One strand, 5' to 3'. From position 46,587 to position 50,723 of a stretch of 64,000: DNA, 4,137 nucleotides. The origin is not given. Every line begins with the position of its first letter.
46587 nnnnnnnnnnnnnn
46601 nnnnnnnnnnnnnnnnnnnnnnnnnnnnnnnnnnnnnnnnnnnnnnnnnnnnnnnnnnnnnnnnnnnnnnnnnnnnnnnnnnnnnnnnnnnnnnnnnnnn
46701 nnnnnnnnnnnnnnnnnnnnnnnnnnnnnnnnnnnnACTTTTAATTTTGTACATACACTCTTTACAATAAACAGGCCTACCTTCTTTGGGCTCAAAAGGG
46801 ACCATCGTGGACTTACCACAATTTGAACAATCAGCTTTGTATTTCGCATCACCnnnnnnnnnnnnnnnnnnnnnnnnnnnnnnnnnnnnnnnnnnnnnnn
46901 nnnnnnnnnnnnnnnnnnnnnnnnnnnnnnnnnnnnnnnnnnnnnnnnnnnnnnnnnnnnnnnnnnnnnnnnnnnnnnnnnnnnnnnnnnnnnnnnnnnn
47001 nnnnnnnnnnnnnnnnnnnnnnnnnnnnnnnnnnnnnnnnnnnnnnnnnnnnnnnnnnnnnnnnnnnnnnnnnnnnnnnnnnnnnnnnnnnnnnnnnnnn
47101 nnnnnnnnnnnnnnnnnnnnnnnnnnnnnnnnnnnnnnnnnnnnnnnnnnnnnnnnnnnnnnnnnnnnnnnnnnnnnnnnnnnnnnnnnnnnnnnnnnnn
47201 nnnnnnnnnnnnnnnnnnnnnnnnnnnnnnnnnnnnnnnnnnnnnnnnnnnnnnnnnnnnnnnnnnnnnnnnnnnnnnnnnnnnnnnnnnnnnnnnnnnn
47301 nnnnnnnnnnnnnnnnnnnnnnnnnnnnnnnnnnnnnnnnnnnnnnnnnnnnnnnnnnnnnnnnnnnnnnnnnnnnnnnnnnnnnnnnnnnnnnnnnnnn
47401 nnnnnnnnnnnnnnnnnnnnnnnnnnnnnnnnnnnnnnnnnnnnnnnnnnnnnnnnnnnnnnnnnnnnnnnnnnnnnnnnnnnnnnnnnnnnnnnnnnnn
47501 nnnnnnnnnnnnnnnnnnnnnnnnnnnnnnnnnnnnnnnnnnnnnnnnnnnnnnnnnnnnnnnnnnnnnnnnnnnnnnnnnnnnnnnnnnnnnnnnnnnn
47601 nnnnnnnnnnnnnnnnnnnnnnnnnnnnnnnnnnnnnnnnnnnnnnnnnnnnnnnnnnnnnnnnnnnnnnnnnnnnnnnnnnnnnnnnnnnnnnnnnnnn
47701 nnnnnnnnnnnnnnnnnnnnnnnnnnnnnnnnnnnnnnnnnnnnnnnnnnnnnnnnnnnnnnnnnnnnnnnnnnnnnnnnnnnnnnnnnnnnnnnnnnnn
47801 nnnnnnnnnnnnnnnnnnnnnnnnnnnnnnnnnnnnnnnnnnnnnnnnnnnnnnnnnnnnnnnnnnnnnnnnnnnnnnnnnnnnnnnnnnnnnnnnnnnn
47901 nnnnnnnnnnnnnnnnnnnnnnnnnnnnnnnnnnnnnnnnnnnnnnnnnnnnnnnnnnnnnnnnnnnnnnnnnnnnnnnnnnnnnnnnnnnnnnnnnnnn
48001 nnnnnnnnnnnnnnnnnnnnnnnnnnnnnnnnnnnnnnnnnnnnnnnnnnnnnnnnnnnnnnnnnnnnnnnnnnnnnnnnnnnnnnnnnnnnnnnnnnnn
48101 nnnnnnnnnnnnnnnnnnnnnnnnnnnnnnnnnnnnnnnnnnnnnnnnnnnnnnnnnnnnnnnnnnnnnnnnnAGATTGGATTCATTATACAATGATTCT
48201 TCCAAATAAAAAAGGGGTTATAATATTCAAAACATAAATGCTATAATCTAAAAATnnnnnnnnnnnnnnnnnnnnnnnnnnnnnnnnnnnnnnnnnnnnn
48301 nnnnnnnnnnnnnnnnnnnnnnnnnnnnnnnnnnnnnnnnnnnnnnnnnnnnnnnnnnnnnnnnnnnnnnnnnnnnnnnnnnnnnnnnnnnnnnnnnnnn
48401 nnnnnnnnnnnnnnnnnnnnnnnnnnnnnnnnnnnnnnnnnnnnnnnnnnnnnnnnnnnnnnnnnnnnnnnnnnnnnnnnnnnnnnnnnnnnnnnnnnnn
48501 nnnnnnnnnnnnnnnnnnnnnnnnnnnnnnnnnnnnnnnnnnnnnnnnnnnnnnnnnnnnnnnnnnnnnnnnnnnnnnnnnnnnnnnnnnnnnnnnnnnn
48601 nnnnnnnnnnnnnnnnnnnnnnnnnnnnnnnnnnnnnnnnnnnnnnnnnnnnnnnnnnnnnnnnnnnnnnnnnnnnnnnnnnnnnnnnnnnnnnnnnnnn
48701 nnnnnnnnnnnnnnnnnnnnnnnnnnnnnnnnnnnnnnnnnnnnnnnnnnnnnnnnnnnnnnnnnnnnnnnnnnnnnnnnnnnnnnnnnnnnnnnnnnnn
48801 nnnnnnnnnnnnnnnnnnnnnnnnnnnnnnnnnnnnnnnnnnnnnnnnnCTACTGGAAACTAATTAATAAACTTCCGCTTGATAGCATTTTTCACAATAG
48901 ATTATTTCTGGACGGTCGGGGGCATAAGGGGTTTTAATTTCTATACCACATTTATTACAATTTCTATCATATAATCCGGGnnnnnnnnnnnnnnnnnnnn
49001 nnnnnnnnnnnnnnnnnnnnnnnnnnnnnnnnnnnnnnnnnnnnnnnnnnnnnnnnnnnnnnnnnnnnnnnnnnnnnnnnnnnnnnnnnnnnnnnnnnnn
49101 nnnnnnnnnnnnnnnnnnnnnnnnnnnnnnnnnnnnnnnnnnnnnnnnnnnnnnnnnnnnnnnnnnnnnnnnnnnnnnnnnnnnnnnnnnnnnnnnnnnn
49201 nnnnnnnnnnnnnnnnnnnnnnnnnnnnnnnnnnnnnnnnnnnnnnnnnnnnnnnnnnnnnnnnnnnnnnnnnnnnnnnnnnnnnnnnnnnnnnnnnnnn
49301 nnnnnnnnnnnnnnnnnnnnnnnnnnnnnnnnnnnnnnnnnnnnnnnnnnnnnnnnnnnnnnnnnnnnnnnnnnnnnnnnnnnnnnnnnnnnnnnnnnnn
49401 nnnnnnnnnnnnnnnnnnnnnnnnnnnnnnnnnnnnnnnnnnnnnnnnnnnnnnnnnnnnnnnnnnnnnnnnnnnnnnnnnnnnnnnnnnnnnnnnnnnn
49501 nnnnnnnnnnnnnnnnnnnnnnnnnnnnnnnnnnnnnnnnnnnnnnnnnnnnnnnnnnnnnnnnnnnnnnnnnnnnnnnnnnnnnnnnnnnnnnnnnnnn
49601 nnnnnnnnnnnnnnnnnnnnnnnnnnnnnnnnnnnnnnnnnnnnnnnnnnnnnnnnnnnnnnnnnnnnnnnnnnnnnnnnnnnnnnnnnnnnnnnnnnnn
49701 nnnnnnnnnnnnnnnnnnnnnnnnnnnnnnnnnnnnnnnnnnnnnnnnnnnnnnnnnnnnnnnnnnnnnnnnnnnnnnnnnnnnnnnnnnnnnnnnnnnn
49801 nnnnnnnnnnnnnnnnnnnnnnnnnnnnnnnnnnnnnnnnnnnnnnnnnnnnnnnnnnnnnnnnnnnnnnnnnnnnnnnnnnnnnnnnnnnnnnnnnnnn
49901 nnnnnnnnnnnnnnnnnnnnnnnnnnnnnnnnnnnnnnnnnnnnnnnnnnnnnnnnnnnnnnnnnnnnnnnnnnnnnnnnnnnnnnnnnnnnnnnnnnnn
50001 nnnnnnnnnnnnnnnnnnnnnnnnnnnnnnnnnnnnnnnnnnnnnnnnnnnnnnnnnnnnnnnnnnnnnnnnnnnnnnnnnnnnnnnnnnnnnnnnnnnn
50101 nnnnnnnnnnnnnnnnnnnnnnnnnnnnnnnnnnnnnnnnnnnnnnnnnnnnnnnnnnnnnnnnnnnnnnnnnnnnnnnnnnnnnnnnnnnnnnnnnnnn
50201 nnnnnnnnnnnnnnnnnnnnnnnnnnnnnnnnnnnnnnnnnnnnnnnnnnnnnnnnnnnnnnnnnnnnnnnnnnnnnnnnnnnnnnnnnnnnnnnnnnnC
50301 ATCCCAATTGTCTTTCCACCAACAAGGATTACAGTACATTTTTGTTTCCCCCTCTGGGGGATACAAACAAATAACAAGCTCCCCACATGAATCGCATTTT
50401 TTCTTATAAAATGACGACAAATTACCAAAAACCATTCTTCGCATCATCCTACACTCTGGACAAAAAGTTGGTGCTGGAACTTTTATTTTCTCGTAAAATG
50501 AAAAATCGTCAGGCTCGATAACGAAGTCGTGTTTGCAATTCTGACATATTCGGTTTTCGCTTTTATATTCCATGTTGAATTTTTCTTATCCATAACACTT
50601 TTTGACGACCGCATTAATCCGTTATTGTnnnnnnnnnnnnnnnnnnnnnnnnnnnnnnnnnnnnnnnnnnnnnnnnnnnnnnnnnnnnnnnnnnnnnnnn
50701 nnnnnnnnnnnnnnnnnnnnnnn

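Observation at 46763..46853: ATPase-B carries the same type of CxxC zinc ribbon as the Cys-rich proteins, followed by a roughly 250-aa disordered tail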

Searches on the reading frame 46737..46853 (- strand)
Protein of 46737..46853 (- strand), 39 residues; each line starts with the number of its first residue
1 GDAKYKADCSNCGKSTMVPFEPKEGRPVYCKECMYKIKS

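Call 43: search_protein_representatives(protein=window:46737-46853:-)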
Query: 39 residues. Proteins with E-value up to 0.001 (for the whole library): 2026; up to 1e-10: 106; up to 1e-30: 0. The best 150 are listed.
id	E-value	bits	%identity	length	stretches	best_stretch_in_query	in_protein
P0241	3.0e-27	106.6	43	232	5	5-34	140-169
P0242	2.5e-24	97.7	44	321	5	4-35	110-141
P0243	2.8e-21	88.3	52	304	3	5-34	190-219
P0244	5.5e-21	87.4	61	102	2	5-34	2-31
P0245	1.3e-20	86.2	42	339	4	5-38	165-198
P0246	1.1e-18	80.4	45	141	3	5-34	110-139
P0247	9.0e-18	77.6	44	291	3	4-35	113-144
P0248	1.1e-17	77.3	95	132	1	1-39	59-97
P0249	2.7e-17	76.1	50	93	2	5-36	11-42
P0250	3.6e-17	75.7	95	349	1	1-38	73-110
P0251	9.7e-17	74.4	90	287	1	1-39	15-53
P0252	1.0e-16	74.4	38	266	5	4-37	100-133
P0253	1.0e-16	74.4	90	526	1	1-39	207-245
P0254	4.1e-16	72.5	43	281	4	4-35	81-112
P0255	1.1e-15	71.2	85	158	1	1-39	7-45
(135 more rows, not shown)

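Call 47: search_protein_families(library=pfam, alignment_id=A3, max_evalue=0.001)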
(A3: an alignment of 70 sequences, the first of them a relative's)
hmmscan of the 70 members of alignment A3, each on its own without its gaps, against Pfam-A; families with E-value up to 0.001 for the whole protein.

A. member 1, P0241 (232 aa): 3 families
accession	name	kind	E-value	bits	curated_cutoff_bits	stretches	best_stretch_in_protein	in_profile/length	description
PF23477.1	zf_Tbcl_2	-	2.4e-74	245.2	27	5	137-173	1-37/37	Probable treble clef zinc finger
PF14599.11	zinc_ribbon_6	-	2.5e-08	34.2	27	0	198-229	25-53/59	Zinc-ribbon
PF14353.12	CpXC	-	4.2e-05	24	25.4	0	58-74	35-51/121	CpXC protein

B. families by the number of members that match (of 70 scanned): 23 families
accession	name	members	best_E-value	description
PF23477.1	zf_Tbcl_2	70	2.4e-74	Probable treble clef zinc finger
PF14599.11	zinc_ribbon_6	9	2.5e-08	Zinc-ribbon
PF24734.1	DUF7685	4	5.4e-07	Domain of unknown function (DUF7685)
PF24458.1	DUF7573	3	1.3e-05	Domain of unknown function (DUF7573)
PF22586.1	ANCHR-like_BBOX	3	6.1e-05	ANCHR-like B-box zinc-binding domain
PF13451.12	zf_Tbcl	2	9.4e-19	Probable treble clef domain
PF12696.13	TraG-D_C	2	2.2e-08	TraM recognition site of TraD and TraG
PF10412.15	TrwB_AAD_bind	2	4.1e-06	Type IV secretion-system coupling protein DNA-binding domain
PF14353.12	CpXC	2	2.3e-05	CpXC protein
PF25720.1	Herpes_ORF28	2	3.3e-05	Herpesvirus ORF28 domain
PF14537.11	Cytochrom_c3_2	2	4e-05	Cytochrome c3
PF18912.6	DZR_2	2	0.0002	Double zinc ribbon domain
PF04879.21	Molybdop_Fe4S4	2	0.00023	Molybdopterin oxidoreductase Fe4S4 domain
PF14471.11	DUF4428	1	1.3e-05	Domain of unknown function (DUF4428)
PF14354.12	Lar_restr_allev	1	1.3e-05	Restriction alleviation protein Lar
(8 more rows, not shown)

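Call 63: search_solved_structures(query=P0244, max_evalue=1, show_alignments=2)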
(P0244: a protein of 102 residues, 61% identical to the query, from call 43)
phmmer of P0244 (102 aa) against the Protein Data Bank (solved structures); distinct sequences matched with E-value up to 1: 5.
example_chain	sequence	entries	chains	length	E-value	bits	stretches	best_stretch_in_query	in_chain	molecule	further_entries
6guv_A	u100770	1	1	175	0.13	15.8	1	27-72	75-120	POZ (BTB) and AT hook-containing zinc finger 1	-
7olc_B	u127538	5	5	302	0.21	15.2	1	34-78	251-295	HABP4_PAI-RBP1 domain-containing protein | Hyaluronan/mRNA-binding protein domain-containing protein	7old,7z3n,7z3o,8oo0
3wwl_A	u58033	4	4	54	0.35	14.4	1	5-33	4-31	Alpha-aminoadipate carrier protein LysW | OrfF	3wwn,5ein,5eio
6nhj_J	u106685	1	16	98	0.36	14.4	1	32-68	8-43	Small capsomere-interacting protein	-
6wwa_Y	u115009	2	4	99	0.73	13.4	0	38-79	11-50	Shieldin complex subunit 2,Shieldin complex subunit 3 chimera | Shieldin complex subunit 2, Shieldin complex subunit 3 chimera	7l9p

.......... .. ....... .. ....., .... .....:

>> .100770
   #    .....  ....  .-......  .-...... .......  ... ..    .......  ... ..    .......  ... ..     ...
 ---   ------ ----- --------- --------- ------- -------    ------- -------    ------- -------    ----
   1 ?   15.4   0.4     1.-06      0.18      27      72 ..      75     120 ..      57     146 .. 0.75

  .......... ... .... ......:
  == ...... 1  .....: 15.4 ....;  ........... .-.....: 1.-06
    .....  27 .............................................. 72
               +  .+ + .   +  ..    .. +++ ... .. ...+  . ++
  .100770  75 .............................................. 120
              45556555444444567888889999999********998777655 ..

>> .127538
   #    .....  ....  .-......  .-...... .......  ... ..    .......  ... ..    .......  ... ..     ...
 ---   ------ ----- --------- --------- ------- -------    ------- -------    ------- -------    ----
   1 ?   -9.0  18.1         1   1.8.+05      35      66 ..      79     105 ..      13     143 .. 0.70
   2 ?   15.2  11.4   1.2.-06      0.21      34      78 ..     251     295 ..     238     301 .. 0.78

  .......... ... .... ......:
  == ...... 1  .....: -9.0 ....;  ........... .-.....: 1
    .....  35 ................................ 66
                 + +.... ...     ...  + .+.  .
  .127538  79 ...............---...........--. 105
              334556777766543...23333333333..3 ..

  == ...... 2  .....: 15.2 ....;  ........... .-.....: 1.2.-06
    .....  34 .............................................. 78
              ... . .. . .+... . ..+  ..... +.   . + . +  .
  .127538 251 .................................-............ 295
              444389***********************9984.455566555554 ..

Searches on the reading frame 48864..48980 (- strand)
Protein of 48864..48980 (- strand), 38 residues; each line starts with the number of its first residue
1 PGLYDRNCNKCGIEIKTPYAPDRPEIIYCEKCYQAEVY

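Call 9: search_protein_families(library=ncbifam, proteins=[window:48864-48980:-], max_evalue=10)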
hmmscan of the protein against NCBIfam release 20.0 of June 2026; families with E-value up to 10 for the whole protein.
window:48864-48980:- (38 aa): 2 families
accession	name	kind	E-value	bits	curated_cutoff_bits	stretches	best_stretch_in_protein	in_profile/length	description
TIGR04272.1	cxxc_cxxc_Mbark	domain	1e-07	31.5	36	1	4-35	4-35/37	CxxC-x17-CxxC domain-containing protein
NF041070.1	carrier_LysW_Arch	domain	0.0056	16.7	75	1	7-32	4-29/57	alpha-aminoadipate/glutamate carrier protein LysW/ArgW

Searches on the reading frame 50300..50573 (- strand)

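Call 9: search_protein_families(library=ncbifam, proteins=[window:50300-50573:-], max_evalue=10)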
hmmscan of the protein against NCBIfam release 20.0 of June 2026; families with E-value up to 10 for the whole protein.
window:50300-50573:- (91 aa): 4 families
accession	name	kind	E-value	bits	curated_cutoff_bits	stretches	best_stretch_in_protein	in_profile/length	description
TIGR04272.1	cxxc_cxxc_Mbark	domain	0.047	13.4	36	1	55-87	3-35/37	CxxC-x17-CxxC domain-containing protein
NF008279.0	PRK11057.1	equivalog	0.31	9.4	1015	1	28-74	364-408/608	ATP-dependent DNA helicase RecQ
NF052237.1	biotin_BsaP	equivalog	0.38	10.8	39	1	25-64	16-53/53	biotin synthase auxiliary protein BsaP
NF047912.1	ECs_2282_CxxC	subfamily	2.6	8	37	2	37-66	4-36/60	ECs_2282 family putative zinc-binding protein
